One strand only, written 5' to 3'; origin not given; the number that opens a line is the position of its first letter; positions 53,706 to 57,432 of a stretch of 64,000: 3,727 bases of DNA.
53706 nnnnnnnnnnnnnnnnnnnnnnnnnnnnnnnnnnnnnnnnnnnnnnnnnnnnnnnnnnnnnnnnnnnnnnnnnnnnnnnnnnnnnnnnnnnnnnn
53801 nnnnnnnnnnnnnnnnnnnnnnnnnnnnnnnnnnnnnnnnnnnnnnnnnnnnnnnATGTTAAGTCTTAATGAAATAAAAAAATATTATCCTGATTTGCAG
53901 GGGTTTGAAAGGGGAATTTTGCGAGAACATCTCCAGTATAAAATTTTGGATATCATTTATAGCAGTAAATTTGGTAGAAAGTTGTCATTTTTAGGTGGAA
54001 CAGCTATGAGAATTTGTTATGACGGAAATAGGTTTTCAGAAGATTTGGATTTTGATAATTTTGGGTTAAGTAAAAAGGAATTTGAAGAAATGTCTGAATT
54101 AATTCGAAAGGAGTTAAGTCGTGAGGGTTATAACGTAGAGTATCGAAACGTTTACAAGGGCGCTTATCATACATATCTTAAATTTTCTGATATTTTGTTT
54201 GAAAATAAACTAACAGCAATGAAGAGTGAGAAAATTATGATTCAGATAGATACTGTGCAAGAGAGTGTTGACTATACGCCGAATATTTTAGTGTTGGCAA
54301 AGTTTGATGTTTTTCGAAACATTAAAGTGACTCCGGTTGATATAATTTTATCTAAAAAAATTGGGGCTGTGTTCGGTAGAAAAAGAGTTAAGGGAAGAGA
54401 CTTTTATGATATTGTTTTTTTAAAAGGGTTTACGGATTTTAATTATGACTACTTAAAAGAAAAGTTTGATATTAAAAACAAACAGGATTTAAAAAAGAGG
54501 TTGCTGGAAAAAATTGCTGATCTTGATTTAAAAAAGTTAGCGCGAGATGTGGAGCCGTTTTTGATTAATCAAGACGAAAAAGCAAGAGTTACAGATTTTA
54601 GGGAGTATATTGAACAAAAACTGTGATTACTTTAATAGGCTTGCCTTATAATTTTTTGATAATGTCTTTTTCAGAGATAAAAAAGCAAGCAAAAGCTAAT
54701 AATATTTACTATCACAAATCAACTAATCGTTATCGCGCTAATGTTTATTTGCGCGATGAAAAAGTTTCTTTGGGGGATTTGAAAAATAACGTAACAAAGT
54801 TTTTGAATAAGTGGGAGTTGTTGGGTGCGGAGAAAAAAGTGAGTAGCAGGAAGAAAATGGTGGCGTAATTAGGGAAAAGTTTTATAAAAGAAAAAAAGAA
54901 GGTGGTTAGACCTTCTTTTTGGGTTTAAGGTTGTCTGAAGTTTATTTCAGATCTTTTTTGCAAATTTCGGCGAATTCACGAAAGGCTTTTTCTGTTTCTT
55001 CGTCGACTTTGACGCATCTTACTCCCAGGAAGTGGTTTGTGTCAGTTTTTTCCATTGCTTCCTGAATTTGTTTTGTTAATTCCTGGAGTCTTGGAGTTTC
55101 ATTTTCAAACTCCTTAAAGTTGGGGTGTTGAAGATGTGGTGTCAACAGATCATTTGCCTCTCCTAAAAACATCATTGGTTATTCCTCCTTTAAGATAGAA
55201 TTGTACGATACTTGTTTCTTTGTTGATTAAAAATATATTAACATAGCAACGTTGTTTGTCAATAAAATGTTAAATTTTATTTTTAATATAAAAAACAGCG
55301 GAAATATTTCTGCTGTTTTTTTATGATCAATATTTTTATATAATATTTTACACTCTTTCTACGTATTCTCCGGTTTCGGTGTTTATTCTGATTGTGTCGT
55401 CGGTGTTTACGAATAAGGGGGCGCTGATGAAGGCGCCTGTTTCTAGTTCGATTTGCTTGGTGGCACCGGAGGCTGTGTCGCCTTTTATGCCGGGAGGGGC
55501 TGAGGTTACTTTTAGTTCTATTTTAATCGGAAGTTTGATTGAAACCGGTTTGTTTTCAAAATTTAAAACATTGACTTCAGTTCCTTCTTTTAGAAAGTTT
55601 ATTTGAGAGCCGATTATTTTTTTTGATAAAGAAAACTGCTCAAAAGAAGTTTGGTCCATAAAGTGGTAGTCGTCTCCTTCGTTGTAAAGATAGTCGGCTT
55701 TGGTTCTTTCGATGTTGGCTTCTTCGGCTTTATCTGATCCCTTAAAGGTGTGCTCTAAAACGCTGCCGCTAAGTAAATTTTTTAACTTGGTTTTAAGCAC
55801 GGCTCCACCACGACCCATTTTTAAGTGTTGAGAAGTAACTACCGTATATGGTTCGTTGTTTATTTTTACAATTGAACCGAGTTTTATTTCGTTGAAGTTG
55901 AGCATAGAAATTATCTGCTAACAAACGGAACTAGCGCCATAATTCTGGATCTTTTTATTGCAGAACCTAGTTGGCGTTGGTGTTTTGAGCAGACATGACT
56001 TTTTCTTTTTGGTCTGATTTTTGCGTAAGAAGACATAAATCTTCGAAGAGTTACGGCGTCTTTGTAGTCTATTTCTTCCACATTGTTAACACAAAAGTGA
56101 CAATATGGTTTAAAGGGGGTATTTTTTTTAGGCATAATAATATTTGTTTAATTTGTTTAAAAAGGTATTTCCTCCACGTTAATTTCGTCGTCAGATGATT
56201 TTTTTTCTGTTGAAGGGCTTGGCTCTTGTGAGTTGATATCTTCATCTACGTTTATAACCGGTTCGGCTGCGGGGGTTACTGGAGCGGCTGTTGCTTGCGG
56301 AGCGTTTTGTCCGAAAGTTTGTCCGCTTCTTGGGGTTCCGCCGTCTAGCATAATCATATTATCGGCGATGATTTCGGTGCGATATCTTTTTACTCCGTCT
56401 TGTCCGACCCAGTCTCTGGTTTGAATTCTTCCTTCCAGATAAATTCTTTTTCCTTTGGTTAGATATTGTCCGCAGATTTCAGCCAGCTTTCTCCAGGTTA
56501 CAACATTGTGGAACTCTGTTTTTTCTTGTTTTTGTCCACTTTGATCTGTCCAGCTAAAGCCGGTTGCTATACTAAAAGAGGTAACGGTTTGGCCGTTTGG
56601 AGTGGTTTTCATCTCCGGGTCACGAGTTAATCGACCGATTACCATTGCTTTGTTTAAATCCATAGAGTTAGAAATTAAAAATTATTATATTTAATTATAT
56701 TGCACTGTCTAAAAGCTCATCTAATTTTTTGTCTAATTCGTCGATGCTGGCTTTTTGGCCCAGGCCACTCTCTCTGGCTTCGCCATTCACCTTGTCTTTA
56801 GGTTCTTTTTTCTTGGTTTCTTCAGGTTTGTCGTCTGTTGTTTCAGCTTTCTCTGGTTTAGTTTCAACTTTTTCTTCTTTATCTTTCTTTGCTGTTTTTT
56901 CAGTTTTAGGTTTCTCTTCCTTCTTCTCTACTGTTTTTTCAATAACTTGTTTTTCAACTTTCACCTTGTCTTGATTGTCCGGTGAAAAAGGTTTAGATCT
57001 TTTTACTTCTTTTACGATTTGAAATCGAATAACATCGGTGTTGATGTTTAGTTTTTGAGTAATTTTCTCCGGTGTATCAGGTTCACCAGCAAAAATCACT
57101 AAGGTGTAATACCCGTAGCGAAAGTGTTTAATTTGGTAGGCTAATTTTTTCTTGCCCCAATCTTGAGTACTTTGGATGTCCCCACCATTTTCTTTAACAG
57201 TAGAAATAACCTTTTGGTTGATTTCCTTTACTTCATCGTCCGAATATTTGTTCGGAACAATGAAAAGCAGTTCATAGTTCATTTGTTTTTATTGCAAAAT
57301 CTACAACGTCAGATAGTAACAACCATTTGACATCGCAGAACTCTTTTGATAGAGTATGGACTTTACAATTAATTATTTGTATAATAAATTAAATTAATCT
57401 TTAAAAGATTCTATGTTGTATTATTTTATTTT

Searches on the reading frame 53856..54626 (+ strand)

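Call 8: search_protein_families(library=pfam, proteins=[window:53856-54626:+])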
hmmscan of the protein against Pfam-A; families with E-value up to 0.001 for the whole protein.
window:53856-54626:+ (256 aa): 1 family
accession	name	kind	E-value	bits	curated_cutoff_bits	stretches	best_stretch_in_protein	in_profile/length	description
PF08843.17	AbiEii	-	9.6e-20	72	22.5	1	33-250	5-234/238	Nucleotidyl transferase AbiEii toxin, Type IV TA system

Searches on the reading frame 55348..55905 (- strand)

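Call 8: search_protein_families(library=pfam, proteins=[window:55348-55905:-])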
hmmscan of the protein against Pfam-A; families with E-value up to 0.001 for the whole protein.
window:55348-55905:- (185 aa): 3 families
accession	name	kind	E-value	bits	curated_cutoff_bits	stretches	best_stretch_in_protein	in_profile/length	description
PF09285.17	Elong-fact-P_C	-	3.1e-23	81.6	25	1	129-184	1-56/56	Elongation factor P, C-terminal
PF01132.26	EFP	-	5.7e-21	74.7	27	1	69-121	2-54/54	Elongation factor P (EF-P) OB domain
PF08207.18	EFP_N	-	7e-20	71.2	23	1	5-59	3-57/58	Elongation factor P (EF-P) KOW-like domain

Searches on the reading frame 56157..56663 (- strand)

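Call 8: search_protein_families(library=pfam, proteins=[window:56157-56663:-])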
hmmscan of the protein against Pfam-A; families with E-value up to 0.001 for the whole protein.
window:56157-56663:- (168 aa): 1 family
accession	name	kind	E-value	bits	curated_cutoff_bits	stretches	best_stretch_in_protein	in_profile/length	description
PF00436.31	SSB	-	1.5e-38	131.5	26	1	3-106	1-104/104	Single-strand binding protein family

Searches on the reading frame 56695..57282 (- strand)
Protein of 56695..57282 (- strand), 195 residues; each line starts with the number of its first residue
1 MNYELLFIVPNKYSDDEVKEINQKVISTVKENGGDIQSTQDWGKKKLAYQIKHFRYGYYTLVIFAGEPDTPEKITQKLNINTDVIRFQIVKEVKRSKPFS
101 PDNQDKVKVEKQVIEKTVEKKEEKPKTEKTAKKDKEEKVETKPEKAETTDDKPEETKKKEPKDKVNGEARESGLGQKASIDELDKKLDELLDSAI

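Call 8: search_protein_families(library=pfam, proteins=[window:56695-57282:-])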
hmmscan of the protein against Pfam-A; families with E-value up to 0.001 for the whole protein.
window:56695-57282:- (195 aa): 1 family
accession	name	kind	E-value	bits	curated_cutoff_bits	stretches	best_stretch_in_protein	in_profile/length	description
PF01250.22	Ribosomal_S6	-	4.1e-27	94.6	27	1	2-91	1-90/90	Ribosomal protein S6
